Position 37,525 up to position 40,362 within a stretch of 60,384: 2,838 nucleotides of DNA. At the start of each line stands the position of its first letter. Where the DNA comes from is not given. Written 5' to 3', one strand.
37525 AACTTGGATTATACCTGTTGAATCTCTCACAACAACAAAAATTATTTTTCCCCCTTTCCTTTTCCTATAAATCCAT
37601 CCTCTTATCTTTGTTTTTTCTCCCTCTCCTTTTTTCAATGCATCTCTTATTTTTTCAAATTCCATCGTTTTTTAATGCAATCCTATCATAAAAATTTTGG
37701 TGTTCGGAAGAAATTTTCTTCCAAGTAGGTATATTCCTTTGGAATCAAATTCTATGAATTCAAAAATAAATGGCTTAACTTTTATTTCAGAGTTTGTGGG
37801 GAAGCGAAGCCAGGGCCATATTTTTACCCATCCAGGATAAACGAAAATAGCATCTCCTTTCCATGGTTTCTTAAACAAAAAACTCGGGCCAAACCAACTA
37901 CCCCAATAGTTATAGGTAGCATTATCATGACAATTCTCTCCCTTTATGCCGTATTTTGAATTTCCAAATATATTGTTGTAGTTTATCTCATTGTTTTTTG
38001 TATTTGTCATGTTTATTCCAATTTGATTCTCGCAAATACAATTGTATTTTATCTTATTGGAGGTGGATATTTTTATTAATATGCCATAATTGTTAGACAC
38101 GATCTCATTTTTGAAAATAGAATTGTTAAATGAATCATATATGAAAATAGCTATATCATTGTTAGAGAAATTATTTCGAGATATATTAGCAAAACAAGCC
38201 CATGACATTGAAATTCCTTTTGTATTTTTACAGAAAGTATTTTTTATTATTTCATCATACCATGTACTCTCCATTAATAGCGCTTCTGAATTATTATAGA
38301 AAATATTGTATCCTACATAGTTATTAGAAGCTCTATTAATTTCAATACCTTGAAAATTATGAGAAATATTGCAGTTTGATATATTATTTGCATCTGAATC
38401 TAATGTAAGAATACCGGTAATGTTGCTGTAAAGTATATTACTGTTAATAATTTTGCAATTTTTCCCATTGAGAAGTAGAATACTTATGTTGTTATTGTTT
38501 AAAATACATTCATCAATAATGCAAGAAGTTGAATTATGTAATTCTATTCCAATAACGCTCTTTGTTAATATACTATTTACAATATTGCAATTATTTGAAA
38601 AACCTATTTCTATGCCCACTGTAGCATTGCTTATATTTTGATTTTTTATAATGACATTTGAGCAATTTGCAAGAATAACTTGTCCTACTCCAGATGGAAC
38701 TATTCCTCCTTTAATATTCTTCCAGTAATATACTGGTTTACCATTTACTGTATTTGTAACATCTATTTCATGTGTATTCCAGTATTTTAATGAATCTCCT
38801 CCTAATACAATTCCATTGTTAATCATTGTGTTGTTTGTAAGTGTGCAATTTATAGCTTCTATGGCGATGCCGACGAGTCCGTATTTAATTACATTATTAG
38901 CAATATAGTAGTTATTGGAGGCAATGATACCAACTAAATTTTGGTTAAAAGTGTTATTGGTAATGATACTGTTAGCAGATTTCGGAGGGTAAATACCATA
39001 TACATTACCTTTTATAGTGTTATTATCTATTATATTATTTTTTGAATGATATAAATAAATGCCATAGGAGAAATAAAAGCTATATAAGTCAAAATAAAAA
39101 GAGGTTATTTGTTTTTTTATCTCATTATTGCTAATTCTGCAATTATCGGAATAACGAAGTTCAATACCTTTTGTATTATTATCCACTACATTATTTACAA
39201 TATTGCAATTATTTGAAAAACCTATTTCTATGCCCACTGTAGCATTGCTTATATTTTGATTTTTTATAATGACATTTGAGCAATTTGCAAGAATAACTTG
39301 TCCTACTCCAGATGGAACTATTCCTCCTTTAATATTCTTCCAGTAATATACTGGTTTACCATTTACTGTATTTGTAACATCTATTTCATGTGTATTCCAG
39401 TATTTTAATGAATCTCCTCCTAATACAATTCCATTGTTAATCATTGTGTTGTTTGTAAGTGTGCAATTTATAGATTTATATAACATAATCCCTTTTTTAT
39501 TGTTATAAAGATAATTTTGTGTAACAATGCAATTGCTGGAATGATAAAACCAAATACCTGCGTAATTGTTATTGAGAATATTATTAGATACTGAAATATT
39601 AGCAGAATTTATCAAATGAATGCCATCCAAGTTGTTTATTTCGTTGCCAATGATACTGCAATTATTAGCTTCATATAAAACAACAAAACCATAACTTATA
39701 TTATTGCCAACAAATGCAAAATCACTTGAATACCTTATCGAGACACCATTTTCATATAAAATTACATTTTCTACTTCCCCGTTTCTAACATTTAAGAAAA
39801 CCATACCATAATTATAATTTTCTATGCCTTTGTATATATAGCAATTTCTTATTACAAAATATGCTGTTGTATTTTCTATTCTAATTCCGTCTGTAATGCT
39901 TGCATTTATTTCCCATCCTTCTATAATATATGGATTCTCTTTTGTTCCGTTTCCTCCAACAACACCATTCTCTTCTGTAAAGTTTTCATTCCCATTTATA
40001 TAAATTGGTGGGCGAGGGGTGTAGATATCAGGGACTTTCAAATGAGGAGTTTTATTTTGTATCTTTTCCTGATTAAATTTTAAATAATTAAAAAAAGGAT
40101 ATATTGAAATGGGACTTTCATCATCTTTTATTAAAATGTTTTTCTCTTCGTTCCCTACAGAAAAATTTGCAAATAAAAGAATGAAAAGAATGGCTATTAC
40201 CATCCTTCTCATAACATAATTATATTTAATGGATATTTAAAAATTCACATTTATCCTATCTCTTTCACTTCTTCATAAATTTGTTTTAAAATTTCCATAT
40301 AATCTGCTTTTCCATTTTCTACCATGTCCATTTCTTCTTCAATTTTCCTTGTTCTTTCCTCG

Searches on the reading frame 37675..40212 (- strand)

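Call 71: search_protein_families(library=pfam, proteins=[window:37675-40212:-], max_evalue=0.0001)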
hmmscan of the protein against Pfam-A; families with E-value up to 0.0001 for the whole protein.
window:37675-40212:- (846 aa): 2 families
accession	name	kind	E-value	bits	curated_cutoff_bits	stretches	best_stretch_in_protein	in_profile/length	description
PF05048.19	NosD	-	3.8e-52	177.2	23.6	4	512-667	19-176/212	Periplasmic copper-binding protein (NosD)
PF13229.12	Beta_helix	-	2e-47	161.2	25.9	5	306-442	26-158/158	Right handed beta helix region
